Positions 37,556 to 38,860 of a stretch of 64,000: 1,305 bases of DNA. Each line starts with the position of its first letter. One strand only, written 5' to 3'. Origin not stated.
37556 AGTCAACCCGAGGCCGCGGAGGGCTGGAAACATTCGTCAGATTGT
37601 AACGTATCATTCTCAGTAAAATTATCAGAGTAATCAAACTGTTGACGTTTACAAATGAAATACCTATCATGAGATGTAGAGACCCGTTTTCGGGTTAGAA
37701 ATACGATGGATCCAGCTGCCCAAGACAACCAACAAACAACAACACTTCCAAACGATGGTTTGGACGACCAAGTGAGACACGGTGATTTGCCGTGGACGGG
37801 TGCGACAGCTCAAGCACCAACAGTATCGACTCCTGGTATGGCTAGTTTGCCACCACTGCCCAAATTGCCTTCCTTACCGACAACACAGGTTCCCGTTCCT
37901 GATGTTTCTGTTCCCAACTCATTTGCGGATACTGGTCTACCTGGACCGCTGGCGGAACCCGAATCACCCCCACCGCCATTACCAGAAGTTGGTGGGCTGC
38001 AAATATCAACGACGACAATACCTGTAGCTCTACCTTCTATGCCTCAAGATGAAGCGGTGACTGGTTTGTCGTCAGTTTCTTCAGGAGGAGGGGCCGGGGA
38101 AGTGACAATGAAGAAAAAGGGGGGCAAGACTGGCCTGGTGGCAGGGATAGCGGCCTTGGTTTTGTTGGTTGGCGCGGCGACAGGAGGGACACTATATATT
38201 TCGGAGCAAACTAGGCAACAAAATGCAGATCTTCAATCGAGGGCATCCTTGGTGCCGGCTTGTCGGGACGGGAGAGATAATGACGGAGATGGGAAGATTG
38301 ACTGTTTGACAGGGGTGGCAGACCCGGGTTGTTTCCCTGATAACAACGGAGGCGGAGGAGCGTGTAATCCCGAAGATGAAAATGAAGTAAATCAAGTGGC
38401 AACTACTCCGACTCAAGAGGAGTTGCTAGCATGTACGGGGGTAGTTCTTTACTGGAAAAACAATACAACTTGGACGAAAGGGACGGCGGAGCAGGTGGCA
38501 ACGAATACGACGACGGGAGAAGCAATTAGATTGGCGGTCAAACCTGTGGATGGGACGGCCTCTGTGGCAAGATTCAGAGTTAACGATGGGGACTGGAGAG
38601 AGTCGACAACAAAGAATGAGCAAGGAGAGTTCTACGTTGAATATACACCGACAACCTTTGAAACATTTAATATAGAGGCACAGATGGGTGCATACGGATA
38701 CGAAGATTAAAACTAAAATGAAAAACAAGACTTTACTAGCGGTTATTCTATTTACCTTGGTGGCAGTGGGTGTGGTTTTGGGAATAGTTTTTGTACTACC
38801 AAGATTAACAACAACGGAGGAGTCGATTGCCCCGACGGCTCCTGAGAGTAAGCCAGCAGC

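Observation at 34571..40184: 5.6-kb island of paralogous membrane-anchored surface proteins with eukaryote-like Cys-rich and MopE-like metal-binding repeats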

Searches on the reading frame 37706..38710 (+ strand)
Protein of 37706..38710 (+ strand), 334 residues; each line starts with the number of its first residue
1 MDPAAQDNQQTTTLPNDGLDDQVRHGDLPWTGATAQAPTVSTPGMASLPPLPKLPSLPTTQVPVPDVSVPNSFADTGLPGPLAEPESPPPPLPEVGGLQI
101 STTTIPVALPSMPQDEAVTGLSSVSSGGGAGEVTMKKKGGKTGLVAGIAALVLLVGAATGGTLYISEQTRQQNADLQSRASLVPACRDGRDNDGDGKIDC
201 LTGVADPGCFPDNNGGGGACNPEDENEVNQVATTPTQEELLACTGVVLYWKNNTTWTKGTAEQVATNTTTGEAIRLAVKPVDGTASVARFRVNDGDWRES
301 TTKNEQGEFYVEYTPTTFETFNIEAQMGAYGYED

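Call 3: search_protein_families(library=pfam, proteins=[window:37706-38710:+], max_evalue=1)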
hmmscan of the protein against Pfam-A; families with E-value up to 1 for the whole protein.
window:37706-38710:+ (334 aa): 1 family
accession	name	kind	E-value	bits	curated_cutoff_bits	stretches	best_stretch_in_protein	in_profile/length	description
PF06120.16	Phage_HK97_TLTM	-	0.27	10.9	24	1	133-174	10-51/295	Tail length tape measure protein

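Call 4: search_protein_families(library=ncbifam, proteins=[window:37706-38710:+], max_evalue=1)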
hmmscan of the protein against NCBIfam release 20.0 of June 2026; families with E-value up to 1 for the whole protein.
window:37706-38710:+ (334 aa): 1 family
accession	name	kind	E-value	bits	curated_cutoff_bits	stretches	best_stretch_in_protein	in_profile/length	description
NF033662.1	acid_disulf_rpt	repeat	5.4e-05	22.8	41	1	185-209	6-26/32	acidic double-disulfide repeat-containing protein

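Call 10: find_homologous_proteins(query=window:37706-38707:+)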
Query window:37706-38707:+ (334 aa): 13 proteins with E <= 0.001 among 8000 candidates.
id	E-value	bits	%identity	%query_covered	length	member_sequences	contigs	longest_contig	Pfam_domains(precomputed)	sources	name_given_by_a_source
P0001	7.9e-220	746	100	100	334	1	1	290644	-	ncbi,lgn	-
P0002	6.5e-38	148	67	16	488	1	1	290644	-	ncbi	-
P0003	8.0e-35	138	32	43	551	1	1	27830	-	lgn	-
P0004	1.7e-34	137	70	13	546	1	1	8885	-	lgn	-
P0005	1.8e-27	114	65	14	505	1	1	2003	-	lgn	-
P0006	7.4e-25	106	64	16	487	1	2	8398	PF13948.12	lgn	-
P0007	2.2e-23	101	64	16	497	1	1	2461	PF13948.12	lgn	-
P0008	2.3e-22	97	65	14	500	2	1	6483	PF13948.12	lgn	-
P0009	2.5e-21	94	68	16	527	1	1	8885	-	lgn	-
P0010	3.4e-16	77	45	16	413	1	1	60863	PF13948.12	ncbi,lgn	-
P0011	7.7e-12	63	43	28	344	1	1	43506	-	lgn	-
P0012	1.0e-10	59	41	27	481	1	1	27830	PF00092.35,PF13519.13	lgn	-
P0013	6.5e-5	40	31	17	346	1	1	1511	-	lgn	-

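Call 12: find_encoding_contigs(protein=P0001, flank=10000)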
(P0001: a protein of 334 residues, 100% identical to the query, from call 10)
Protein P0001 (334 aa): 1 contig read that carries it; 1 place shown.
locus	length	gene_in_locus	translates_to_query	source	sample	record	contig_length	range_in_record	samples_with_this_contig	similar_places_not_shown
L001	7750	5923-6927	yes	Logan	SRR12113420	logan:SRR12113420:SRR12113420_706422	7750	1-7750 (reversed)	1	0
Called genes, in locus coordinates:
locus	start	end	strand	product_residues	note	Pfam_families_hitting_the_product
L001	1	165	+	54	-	?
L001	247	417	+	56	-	-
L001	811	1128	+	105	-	PF01649:Ribosomal_S20p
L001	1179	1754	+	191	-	PF05137:PilN (weak)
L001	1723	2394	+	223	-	-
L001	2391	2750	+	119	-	-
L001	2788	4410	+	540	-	PF00041:fn3 (weak), PF16656:Pur_ac_phosph_N, PF19077:Big_13 (weak)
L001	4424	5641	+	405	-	-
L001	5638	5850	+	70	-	-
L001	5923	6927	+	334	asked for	-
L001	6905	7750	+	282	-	?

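Call 23: find_related_loci(query=A2, collection=genome_contigs, flank=10000)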
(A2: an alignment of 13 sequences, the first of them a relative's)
Query A2 (488 aa) in genome_contigs; peptide patterns used: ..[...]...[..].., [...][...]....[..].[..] (x = any residue, [..] = any of these).
599 stretches matched a pattern (row limit reached: there are more); 120 encode a relative of the query (tblastn E <= 1e-3); the best 80 are kept; 80 distinct loci.
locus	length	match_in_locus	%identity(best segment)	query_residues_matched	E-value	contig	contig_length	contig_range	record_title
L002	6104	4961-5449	40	203-387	2e-16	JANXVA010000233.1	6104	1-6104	MAG: Myxococcales bacterium isolate 340R_metabat_70 340R_k141_1465718, whole genome shotgun sequence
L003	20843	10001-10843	47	236-363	9e-17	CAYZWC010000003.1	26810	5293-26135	MAG TPA_asm: uncultured Gammaproteobacteria bacterium isolate SRP141376_co1_229 genome assembly, contig: NODE_4084_lengt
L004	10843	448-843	46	240-482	1e-14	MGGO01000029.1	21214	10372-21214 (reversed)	MAG: Candidatus Woesebacteria bacterium RIFCSPHIGHO2_01_FULL_44_10 rifcsphigho2_01_scaffold_8074, whole genome shotgun s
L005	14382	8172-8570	43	229-385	2e-14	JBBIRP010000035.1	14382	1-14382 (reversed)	MAG: Ignavibacteriales bacterium isolate PFF170222_bin_352 NODE_498_length_14382_cov_3.723459, whole genome shotgun sequ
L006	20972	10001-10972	44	208-403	2e-14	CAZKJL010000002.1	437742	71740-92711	MAG TPA_asm: uncultured Candidatus Peribacteria bacterium isolate SRP292972_co1_59 genome assembly, contig: NODE_27_leng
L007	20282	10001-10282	42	238-362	2e-13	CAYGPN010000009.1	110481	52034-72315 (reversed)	MAG TPA_asm: uncultured Gammaproteobacteria bacterium isolate ERP117304_co3_146 genome assembly, contig: NODE_229_length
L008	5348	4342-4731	36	212-363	4e-13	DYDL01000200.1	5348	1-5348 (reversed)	MAG TPA_asm: Desulfocapsa sp. isolate IMS_BF-2 NODE_3638_length_5362_cov_20.3821, whole genome shotgun sequence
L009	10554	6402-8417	39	204-384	2e-13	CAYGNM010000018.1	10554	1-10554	MAG TPA_asm: uncultured Candidatus Peribacteria bacterium isolate ERP113451_co5_24 genome assembly, contig: NODE_3801_le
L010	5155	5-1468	38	206-362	8e-13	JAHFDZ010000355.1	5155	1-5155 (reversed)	MAG: Myxococcales bacterium isolate nzgw257 NODE_37062_length_5156_cov_3.958689, whole genome shotgun sequence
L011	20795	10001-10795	43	225-389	1e-12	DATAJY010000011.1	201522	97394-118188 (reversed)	MAG TPA_asm: Thermoanaerobaculia bacterium isolate SMAG_U6924 k141_62819, whole genome shotgun sequence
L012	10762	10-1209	37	235-410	1e-12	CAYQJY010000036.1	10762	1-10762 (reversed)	MAG TPA_asm: uncultured Candidatus Peribacteria bacterium isolate SRP192515_co1_11 genome assembly, contig: NODE_6126_le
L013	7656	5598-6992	30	227-424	5e-12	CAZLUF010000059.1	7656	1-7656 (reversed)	MAG TPA_asm: uncultured Candidatus Peribacteria bacterium isolate SRP278252_co2_102 genome assembly, contig: NODE_20384_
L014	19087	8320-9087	40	210-375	7e-12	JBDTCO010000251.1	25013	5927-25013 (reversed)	MAG: Polyangia bacterium isolate cluster2_bin.158 k127_2107752, whole genome shotgun sequence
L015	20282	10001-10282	43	239-363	7e-12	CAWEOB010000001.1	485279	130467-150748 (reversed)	MAG: uncultured Actinomycetes bacterium isolate MFD02242.bin.2.294 genome assembly, contig: contig_1116, whole genome sh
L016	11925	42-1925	41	230-366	8e-12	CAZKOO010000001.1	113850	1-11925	MAG TPA_asm: uncultured Candidatus Peribacteria bacterium isolate SRP150892_co2_16 genome assembly, contig: NODE_145_len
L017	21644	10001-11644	36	176-387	1e-11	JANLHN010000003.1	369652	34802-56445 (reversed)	MAG: Nanoarchaeota archaeon isolate P6-18 k99_20654, whole genome shotgun sequence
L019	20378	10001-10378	40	238-387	3e-13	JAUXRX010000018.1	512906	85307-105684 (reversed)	MAG: Archangium sp. isolate C12_metabat.bin.17_sub C12_k141_472422, whole genome shotgun sequence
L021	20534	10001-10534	35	193-362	1e-12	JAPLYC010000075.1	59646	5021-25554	MAG: Candidatus Parcubacteria bacterium isolate LacPavin_0920_SED3_MAG_40_21 LacPavin_0920_SED3_scaffold_4742810, whole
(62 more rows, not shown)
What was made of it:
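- Tried and rejected: It mostly returned distant repeat proteins from Myxococcota, Peribacteria and DPANN (call 23).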

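Call 24: search_protein_families(library=pfam, proteins=[L002:4961-5449:+, L004:448-843:+, L006:10001-10972:+, L003:10001-10843:+, L017:10001-11644:+, L019:10001-10378:+, L021:10001-10534:+], max_evalue=10)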
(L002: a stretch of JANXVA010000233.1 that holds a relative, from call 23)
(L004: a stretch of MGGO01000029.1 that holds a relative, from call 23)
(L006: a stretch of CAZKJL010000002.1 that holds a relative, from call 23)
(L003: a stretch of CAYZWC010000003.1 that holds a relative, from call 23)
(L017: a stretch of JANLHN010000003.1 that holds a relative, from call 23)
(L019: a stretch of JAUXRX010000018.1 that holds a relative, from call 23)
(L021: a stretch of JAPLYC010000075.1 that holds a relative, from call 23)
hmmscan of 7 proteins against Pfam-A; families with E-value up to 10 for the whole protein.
L002:4961-5449:+ (163 aa): 3 families
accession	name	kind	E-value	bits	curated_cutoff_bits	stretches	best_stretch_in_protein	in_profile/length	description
PF13202.12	EF-hand_5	-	0.45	10.5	25.9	3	113-123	8-18/25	EF hand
PF11617.13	Cu-binding_MopE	-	0.73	10.6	27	2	41-55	16-29/30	Putative metal-binding motif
PF05901.16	Excalibur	-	4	8.3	22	0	105-119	18-32/36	Excalibur calcium-binding domain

L004:448-843:+ (132 aa): 0 families

L006:10001-10972:+ (324 aa): 1 family
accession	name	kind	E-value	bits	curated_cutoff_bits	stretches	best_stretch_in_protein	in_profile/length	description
PF24333.1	DUF7501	-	0.049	14.2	27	1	241-264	14-38/58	Family of unknown function (DUF7501)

L003:10001-10843:+ (281 aa): 3 families
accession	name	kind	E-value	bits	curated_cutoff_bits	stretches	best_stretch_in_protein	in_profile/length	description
PF00974.24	Rhabdo_glycop_FD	-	0.00014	23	22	0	70-105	34-68/98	Rhabdovirus spike glycoprotein fusion domain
PF24114.1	DUF7388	-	0.66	9.8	27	1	192-231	32-71/251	Family of unknown function (DUF7388)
PF20093.5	DUF6484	-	0.77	10.9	27.6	0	226-240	8-22/61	Domain of unknown function (DUF6484)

L017:10001-11644:+ (548 aa): 3 families
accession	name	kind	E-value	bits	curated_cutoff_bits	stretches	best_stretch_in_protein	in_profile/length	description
PF00974.24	Rhabdo_glycop_FD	-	0.0024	19.1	22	0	121-166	23-67/98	Rhabdovirus spike glycoprotein fusion domain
PF11589.14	DUF3244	-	0.89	10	25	1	248-323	17-86/96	Domain of unknown function (DUF3244)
PF25763.1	Aurora-A_bind_CEP192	-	1.2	10.1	23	0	65-95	8-39/68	CEP192 Aurora A binding region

L019:10001-10378:+ (126 aa): 4 families
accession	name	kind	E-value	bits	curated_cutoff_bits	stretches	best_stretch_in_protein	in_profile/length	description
PF20093.5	DUF6484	-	0.69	11.1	27.6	0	41-57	6-22/61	Domain of unknown function (DUF6484)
PF11617.13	Cu-binding_MopE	-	1.1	10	27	2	106-119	17-29/30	Putative metal-binding motif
PF15919.11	HicB_lk_antitox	-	3.6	8.2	27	1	77-100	8-31/123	HicB_like antitoxin of bacterial toxin-antitoxin system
PF24333.1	DUF7501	-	9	7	27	1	31-52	9-30/58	Family of unknown function (DUF7501)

L021:10001-10534:+ (178 aa): 6 families
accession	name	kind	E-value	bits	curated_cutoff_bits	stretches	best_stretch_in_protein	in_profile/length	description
PF24333.1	DUF7501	-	0.00026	21.6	27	1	72-105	4-38/58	Family of unknown function (DUF7501)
PF11617.13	Cu-binding_MopE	-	0.15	12.8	27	3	110-134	6-29/30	Putative metal-binding motif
PF05901.16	Excalibur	-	0.21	12.4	22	0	86-95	24-33/36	Excalibur calcium-binding domain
PF17512.7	Sh_2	-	0.28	11.4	27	1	130-161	117-149/174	Metapneumovirus Small hydrophobic protein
PF13202.12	EF-hand_5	-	0.69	9.9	25.9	2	88-97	8-17/25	EF hand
PF00036.39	EF-hand_1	-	6.5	7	25.4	1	88-98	9-19/29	EF hand domain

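Call 26: search_solved_structures(query=P0002, max_evalue=1, show_alignments=2)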
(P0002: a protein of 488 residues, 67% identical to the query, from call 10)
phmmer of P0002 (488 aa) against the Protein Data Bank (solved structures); distinct sequences matched with E-value up to 1: 2.
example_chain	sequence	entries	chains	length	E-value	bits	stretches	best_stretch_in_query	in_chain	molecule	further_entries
5ve6_A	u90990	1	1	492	0.22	13.5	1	373-454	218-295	Tyrosine-protein kinase SgK223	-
6ewx_A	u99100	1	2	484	0.31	13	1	373-449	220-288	PEAK1-related kinase-activating pseudokinase 1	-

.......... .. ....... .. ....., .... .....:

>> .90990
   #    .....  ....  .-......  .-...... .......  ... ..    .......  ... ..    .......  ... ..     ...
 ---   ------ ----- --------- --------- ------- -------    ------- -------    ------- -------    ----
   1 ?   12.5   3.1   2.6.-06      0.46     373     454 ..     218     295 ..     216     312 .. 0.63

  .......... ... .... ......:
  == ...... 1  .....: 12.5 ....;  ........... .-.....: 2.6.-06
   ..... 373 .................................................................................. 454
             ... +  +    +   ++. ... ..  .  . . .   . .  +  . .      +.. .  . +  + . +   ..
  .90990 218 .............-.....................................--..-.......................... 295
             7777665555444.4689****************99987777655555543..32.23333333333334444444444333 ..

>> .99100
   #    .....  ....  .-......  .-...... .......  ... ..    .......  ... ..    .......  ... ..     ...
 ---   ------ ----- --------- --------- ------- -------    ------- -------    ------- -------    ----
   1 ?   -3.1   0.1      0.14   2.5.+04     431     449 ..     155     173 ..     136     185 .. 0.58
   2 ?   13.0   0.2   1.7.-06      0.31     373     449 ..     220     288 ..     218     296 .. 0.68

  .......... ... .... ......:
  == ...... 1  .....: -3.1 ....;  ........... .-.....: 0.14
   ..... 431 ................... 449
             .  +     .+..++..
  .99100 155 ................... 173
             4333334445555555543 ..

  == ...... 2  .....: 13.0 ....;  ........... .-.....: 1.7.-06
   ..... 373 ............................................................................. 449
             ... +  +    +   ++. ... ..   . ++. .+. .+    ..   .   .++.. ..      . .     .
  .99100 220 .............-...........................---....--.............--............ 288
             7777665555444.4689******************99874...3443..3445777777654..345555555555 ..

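Call 30: find_encoding_contigs(protein=P0003, flank=10000, max_places=3)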
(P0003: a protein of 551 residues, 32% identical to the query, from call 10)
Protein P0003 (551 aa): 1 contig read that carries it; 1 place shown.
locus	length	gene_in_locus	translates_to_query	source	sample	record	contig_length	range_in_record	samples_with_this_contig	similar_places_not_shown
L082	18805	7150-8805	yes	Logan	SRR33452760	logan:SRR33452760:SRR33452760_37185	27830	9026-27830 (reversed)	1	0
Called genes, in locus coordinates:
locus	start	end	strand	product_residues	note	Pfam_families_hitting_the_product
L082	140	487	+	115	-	-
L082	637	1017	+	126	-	PF07883:Cupin_2 (weak)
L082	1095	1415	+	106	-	-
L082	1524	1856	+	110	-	-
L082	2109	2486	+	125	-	-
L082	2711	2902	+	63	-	-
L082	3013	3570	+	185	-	PF03473:MOSC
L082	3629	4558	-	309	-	-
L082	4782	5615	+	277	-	-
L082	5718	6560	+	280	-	PF00069:Pkinase, PF07714:PK_Tyr_Ser-Thr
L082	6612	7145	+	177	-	-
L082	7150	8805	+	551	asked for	-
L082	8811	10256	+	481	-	PF00092:VWA, PF13519:VWA_2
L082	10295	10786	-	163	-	PF00300:His_Phos_1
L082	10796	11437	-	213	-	PF00160:Pro_isomerase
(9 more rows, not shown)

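Call 31: find_encoding_contigs(protein=P0004, flank=10000, max_places=3)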
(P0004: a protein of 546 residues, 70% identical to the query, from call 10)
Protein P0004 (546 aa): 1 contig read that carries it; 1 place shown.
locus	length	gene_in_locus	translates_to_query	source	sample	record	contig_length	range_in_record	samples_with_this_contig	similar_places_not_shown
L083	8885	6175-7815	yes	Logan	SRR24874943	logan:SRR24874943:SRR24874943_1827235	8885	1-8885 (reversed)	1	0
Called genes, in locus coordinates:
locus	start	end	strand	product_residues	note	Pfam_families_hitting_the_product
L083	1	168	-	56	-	?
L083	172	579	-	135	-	PF00717:Peptidase_S24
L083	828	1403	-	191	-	PF01864:CarS-like, PF01148:CTP_transf_1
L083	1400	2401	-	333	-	-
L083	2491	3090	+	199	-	PF01066:CDP-OH_P_transf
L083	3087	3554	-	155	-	-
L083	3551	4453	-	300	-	PF14378:PAP2_3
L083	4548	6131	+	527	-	-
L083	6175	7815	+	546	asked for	-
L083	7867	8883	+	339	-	?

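Call 38: predict_structure(alignment_id=A2)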
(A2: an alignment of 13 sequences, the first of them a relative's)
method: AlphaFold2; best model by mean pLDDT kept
length: 488 residues; sequences in the alignment: 13
mean_pLDDT: 47.8   pTM: 0.25
mean pLDDT of the five models: 47.8, 43.7, 42.4, 41.0, 39.6
residues with pLDDT >= 90: 0; 70-90: 59; 50-70: 132; < 50: 297
segments of 3 or more residues with pLDDT < 50: 32-238, 266-268, 270-273, 383-405, 409-411, 415-417, 419-421, 428-430, 432-436, 441-468
pLDDT, mean of each block of 10 residues (from residue 1): 77 87 77 43 35 28 29 36 34 29 33 37 38 37 33 28 29 35 36 37 35 35 34 39 61 55 51 52 60 72 59 57 67 65 67 57 56 65 45 39 44 47 47 47 46 42 45 66 74
secondary structure, 60 per line:
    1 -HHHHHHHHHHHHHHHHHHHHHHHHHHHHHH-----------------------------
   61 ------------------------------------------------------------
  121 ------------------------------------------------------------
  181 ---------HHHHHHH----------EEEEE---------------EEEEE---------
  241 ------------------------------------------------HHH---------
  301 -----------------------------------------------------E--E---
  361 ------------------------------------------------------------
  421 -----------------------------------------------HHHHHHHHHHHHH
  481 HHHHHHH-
elements in order: H2-31 H190-196 E207-211 E227-231 H468-487
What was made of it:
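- On Thrombospondin type 3 / teneurin C-rich Ca-binding motif: The AF2 model of E is too poor to compare (call 38).
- The AF2 model of E is unusable (pLDDT 48, call 38).
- Tried and rejected: AF2 of full-length E with 13 sequences. pLDDT 48, unusable, so not fold-searched (call 38).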

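Call 45: list_cluster_members(proteins=[P0001, P0014, P0002, P0018, P0016, P0026, P0034, P0020, P0024, P0010])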
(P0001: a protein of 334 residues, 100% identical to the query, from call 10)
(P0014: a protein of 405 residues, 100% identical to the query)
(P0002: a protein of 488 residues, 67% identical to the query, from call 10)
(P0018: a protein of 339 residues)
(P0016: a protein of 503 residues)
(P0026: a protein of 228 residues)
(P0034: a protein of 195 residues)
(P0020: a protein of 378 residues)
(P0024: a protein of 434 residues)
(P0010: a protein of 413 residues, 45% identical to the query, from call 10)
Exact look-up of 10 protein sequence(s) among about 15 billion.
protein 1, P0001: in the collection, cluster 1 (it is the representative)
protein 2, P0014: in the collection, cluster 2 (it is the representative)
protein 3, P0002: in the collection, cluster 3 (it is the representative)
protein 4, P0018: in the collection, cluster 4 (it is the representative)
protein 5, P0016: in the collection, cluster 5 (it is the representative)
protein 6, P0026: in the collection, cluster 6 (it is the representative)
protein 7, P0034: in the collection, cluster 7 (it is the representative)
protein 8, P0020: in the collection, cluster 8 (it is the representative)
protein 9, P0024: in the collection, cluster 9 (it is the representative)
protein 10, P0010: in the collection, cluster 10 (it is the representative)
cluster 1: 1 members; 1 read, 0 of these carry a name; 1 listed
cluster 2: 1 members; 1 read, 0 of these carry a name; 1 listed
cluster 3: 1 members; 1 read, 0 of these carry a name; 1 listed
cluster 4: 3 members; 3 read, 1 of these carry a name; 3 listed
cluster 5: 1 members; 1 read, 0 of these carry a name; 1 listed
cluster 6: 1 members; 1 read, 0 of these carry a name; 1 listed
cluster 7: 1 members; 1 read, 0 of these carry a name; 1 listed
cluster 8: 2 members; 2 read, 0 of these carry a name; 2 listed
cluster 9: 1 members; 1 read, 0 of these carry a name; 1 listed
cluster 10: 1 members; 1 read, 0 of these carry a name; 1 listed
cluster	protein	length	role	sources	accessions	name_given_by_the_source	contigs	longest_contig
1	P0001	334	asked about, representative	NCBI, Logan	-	-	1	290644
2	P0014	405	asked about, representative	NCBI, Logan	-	-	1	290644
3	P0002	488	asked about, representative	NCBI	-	-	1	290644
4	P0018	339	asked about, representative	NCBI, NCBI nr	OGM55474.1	hypothetical protein A3F62_00600 [Candidatus Woesebacteria bacterium ... | MAG: hypothetical protein A3F62_00600 [Candidatus Woesebacteria bacterium ...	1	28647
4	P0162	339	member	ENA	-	-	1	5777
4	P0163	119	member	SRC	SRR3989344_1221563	-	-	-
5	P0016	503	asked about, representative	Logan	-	-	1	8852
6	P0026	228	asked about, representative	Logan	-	-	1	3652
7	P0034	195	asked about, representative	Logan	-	-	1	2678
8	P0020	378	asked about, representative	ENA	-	-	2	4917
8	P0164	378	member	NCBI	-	-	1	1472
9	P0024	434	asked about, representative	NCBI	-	-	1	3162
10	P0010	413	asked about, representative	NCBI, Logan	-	-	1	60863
